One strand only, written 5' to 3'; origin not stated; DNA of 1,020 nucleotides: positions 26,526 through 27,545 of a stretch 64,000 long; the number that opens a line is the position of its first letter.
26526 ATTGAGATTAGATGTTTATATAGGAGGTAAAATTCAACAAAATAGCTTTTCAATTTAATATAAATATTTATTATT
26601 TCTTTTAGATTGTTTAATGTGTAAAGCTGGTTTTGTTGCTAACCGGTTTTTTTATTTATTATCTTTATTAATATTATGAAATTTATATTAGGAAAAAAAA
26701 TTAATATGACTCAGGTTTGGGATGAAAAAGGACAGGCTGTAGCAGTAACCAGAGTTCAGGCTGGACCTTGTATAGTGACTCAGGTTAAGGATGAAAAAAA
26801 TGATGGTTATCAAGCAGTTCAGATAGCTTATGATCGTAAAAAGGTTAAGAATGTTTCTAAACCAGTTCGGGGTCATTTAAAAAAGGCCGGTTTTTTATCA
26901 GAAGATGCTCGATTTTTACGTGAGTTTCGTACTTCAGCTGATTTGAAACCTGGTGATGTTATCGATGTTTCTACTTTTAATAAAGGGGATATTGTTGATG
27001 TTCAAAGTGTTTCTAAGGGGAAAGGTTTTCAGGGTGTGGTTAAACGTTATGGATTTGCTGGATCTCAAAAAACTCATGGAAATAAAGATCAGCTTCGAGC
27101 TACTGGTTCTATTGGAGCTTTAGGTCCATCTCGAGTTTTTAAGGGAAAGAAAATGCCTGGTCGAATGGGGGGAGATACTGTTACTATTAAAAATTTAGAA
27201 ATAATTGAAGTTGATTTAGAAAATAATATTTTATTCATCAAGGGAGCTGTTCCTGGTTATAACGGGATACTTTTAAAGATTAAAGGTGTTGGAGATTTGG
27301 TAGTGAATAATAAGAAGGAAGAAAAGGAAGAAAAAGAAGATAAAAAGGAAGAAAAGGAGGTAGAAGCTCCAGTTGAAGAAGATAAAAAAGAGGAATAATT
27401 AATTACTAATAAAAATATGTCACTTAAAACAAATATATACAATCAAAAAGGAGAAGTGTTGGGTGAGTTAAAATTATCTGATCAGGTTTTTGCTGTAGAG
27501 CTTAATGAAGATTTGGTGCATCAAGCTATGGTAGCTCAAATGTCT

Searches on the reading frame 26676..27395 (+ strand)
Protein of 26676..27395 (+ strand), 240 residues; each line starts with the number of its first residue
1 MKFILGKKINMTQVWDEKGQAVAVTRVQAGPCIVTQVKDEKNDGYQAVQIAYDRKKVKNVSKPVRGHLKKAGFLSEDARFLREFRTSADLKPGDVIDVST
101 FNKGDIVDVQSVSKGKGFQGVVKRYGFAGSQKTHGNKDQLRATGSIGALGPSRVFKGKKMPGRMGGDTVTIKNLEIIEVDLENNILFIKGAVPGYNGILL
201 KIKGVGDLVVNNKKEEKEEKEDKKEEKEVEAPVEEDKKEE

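Call 47: search_protein_families(library=pfam, proteins=[window:26676-27395:+], max_evalue=0.001)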
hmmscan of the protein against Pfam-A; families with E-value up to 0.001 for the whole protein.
window:26676-27395:+ (240 aa): 1 family
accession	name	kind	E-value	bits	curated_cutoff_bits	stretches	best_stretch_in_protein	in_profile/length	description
PF00297.29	Ribosomal_L3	-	7.4e-18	65.1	22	1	99-180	210-289/369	Ribosomal protein L3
